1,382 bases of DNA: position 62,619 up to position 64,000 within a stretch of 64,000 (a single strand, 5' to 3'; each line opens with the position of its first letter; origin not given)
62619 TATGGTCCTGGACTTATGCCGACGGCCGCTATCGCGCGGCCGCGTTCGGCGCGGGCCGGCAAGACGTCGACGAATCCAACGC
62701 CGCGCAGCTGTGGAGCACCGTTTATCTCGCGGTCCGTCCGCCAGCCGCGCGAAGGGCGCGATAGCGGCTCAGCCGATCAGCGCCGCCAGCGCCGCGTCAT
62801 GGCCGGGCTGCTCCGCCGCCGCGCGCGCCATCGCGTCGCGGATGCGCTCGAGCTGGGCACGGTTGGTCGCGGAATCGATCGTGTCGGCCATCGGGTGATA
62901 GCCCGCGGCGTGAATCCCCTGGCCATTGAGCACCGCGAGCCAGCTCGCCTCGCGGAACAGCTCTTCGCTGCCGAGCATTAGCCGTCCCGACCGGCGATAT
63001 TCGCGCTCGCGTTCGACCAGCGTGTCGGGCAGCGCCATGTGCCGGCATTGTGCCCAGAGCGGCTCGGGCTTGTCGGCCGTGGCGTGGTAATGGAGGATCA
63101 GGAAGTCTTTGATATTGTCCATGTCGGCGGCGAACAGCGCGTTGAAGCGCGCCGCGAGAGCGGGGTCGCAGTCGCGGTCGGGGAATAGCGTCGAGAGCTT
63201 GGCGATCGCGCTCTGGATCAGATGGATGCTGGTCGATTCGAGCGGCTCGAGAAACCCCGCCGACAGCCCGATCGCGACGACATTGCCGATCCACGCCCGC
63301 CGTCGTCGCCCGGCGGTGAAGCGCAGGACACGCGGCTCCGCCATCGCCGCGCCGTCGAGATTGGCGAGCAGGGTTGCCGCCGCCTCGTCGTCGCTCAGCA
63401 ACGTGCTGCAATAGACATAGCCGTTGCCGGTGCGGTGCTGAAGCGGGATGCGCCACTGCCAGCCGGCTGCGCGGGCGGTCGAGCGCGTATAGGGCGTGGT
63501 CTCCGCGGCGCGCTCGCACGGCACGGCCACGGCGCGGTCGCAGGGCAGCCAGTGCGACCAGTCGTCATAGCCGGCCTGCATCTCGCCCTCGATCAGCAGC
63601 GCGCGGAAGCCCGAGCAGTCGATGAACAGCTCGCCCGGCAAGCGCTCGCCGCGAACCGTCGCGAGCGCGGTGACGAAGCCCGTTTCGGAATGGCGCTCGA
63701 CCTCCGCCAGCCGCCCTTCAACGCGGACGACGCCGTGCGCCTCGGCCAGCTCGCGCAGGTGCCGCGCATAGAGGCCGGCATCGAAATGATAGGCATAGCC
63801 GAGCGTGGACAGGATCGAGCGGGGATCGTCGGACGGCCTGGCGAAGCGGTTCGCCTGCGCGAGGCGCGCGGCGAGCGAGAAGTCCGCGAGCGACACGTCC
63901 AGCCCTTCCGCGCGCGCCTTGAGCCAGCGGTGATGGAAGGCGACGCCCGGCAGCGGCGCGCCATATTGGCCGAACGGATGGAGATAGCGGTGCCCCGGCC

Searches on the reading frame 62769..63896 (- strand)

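Call 44: search_protein_families(library=pfam, proteins=[window:62769-63896:-])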
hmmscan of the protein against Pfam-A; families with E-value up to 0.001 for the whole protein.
window:62769-63896:- (375 aa): 1 family
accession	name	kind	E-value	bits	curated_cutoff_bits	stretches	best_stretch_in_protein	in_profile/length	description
PF04820.20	Trp_halogenase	-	7.7e-129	430.9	21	1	3-341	120-457/458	Tryptophan halogenase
